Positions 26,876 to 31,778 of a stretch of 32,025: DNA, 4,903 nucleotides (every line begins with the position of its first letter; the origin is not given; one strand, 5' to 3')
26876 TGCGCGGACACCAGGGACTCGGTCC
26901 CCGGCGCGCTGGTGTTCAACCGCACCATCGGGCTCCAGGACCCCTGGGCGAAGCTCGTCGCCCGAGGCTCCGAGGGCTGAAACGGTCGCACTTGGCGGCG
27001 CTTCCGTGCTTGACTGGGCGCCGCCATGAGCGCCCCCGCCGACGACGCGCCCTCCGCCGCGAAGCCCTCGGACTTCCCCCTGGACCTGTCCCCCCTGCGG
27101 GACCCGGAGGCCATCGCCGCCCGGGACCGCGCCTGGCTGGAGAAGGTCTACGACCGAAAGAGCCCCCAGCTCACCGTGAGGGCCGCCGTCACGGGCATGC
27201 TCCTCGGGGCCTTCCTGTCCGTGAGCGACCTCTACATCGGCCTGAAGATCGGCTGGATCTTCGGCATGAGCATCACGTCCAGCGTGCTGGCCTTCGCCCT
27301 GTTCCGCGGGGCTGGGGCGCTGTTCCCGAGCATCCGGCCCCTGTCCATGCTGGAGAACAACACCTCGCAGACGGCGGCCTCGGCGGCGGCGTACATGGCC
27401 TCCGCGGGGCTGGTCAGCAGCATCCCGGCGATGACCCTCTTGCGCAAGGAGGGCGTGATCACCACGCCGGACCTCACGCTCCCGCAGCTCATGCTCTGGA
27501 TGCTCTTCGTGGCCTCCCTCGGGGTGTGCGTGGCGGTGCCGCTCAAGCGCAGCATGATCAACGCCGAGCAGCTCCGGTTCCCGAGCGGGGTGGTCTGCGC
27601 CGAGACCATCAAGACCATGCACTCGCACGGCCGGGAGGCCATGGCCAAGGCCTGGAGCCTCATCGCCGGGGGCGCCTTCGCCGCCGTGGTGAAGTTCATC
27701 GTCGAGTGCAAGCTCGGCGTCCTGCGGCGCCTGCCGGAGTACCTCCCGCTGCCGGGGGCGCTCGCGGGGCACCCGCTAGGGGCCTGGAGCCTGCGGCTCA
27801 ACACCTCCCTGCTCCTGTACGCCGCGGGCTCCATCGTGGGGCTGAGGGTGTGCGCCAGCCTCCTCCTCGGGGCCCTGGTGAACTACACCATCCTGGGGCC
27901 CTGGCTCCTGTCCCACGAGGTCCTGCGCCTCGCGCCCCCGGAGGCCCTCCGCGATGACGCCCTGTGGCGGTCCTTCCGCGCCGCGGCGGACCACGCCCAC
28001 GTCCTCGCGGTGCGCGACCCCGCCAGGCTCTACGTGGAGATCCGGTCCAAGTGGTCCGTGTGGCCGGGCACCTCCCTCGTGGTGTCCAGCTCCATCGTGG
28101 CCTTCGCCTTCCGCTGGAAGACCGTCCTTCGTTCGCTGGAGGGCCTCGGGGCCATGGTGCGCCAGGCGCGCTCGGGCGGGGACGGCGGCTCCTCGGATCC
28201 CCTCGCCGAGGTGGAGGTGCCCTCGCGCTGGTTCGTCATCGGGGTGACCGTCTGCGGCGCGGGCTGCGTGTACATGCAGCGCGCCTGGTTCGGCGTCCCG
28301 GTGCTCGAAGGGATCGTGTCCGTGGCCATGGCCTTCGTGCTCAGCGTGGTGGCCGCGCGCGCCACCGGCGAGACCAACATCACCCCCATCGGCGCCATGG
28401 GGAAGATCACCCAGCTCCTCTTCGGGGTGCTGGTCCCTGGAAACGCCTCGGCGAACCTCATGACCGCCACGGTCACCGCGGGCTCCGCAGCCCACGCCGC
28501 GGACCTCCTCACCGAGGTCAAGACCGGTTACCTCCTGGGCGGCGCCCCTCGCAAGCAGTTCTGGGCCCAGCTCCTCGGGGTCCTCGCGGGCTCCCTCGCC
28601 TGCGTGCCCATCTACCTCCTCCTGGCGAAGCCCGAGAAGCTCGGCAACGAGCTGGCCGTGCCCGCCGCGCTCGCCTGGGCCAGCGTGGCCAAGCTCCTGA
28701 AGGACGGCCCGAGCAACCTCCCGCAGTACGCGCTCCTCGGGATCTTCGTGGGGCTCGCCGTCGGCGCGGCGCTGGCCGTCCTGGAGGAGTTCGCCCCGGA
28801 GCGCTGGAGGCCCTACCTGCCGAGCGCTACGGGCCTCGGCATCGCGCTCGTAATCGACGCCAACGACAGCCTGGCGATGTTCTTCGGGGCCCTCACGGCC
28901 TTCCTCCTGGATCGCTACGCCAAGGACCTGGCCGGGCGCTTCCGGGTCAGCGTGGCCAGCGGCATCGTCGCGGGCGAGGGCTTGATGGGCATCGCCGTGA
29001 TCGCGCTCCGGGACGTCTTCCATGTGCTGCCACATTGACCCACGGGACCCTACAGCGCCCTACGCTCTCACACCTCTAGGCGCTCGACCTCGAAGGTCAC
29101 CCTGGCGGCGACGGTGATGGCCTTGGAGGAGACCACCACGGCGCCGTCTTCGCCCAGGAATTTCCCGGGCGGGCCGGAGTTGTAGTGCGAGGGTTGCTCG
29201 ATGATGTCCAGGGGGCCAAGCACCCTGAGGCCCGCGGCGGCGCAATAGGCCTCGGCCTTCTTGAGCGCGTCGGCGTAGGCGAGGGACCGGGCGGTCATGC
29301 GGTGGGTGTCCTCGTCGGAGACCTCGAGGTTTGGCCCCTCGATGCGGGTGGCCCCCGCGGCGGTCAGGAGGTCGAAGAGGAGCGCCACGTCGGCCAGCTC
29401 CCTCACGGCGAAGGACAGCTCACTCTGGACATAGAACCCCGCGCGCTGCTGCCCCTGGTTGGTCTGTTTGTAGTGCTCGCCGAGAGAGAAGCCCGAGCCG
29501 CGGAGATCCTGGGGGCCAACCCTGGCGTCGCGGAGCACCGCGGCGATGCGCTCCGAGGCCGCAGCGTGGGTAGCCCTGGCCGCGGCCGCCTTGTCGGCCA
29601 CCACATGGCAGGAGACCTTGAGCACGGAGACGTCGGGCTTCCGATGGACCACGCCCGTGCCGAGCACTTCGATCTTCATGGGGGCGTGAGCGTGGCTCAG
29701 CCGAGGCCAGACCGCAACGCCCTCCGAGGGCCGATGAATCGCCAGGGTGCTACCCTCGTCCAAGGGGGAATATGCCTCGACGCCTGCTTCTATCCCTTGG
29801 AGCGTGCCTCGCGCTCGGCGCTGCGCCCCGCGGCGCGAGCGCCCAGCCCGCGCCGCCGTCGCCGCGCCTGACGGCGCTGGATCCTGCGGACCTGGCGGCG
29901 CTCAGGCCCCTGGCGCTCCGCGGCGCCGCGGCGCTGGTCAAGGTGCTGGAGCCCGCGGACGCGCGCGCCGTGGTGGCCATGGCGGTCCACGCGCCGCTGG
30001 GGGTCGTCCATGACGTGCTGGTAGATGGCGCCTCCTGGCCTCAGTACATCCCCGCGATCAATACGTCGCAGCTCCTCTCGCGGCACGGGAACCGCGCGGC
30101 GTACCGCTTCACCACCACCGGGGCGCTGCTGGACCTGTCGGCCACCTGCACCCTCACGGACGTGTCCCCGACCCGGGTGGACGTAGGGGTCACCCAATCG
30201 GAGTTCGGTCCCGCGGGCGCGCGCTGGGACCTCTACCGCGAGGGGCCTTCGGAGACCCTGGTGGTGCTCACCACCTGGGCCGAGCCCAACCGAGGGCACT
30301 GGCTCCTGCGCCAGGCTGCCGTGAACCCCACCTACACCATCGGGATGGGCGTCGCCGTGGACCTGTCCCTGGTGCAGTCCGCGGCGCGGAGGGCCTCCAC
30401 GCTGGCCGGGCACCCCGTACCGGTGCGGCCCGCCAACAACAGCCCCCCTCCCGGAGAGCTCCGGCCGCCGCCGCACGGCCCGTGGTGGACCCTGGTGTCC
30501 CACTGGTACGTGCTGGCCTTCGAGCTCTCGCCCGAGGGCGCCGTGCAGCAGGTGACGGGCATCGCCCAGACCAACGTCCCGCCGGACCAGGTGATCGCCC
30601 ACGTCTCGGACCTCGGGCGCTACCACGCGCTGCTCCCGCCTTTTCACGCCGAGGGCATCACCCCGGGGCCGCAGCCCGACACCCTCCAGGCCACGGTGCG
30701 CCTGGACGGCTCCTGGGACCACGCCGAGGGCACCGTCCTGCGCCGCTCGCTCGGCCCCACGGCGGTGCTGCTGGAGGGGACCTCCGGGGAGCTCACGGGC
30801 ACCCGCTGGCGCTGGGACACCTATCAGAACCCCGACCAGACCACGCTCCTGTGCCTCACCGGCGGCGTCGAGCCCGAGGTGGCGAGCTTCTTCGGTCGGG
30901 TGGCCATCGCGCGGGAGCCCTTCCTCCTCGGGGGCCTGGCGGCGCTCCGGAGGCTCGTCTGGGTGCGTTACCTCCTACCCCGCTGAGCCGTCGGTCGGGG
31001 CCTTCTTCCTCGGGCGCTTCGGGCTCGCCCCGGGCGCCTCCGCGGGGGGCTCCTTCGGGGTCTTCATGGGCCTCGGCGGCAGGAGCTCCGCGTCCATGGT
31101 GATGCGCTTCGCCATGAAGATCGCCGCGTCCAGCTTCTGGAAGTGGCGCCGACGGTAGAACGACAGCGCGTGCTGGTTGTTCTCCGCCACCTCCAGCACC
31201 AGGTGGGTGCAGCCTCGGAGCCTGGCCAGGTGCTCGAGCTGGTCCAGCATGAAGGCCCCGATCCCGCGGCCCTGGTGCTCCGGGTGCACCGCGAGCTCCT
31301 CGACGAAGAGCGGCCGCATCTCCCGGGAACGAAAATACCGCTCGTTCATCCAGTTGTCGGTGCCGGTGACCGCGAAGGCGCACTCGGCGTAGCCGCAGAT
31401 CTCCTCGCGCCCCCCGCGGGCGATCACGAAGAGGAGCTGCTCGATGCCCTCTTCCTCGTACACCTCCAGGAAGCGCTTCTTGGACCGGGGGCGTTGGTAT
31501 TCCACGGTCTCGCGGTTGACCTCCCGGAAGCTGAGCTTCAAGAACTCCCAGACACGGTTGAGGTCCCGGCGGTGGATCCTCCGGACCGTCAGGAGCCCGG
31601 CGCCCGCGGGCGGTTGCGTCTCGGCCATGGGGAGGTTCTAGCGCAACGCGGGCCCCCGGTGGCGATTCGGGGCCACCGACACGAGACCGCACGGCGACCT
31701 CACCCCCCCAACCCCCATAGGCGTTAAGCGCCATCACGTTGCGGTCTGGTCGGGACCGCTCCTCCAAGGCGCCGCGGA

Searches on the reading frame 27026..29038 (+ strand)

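Call 18: search_protein_families(library=pfam, proteins=[window:27026-29038:+], max_evalue=0.001)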
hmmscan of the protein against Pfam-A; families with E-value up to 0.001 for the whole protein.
window:27026-29038:+ (670 aa): 1 family
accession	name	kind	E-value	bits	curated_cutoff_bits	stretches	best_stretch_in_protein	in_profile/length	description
PF03169.20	OPT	-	1.4e-95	321.7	25.8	1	48-660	1-621/623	OPT oligopeptide transporter protein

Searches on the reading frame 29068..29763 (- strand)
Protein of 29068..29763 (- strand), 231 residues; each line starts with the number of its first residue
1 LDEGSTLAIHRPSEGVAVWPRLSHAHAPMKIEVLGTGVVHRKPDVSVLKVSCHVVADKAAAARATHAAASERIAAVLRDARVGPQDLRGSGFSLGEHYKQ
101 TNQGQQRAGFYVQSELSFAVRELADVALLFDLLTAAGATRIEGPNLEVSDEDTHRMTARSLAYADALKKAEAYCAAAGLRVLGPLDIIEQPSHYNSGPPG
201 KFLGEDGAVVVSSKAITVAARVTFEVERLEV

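Call 18: search_protein_families(library=pfam, proteins=[window:29068-29763:-], max_evalue=0.001)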
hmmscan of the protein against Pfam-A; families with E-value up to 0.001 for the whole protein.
window:29068-29763:- (231 aa): 1 family
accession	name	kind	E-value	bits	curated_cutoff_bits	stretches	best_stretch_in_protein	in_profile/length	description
PF04402.19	SIMPL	-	1.9e-30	107.1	25.2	1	31-224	1-203/205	Protein of unknown function (DUF541)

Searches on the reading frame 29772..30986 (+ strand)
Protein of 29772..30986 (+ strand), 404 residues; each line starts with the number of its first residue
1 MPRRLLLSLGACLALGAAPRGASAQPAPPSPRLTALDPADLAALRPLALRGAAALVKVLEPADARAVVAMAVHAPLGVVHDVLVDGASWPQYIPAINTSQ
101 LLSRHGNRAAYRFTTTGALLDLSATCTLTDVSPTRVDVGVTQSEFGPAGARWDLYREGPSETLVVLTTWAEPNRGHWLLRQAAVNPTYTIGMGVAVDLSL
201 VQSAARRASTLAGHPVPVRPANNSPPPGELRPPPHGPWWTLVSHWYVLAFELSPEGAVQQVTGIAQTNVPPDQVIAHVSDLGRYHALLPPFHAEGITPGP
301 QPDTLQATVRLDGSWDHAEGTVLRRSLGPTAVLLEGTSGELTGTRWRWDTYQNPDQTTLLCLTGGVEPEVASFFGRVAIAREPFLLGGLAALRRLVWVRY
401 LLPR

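Call 18: search_protein_families(library=pfam, proteins=[window:29772-30986:+], max_evalue=0.001)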
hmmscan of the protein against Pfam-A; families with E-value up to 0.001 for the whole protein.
window:29772-30986:+ (404 aa): 2 families
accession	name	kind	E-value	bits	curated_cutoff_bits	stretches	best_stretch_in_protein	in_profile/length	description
PF10604.15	Polyketide_cyc2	-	6.7e-10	39.9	27.4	1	265-374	8-117/142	Polyketide cyclase / dehydrase and lipid transport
PF03364.25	Polyketide_cyc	-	0.0001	23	23.4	0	72-166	1-93/126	Polyketide cyclase / dehydrase and lipid transport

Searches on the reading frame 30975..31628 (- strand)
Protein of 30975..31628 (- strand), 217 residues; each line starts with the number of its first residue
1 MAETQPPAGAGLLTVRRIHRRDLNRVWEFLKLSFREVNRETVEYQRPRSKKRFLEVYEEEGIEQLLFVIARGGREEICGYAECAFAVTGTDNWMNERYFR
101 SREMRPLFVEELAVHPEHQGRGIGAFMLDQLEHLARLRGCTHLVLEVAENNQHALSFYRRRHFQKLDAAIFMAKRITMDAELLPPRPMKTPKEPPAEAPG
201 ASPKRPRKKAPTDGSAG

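Call 18: search_protein_families(library=pfam, proteins=[window:30975-31628:-], max_evalue=0.001)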
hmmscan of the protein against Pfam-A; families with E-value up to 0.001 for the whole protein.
window:30975-31628:- (217 aa): 4 families
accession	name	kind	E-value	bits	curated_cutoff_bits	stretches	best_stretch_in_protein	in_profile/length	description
PF00583.31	Acetyltransf_1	-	1.4e-16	61.3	20.7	1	45-163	13-116/116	Acetyltransferase (GNAT) family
PF13508.13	Acetyltransf_7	-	1.6e-12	48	27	1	67-164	6-83/84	Acetyltransferase (GNAT) domain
PF13673.13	Acetyltransf_10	-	4.8e-06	27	23.6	1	108-168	53-112/128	Acetyltransferase (GNAT) domain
PF08445.16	FR47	-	6.2e-06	26.6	22.1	1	111-170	26-84/86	FR47-like protein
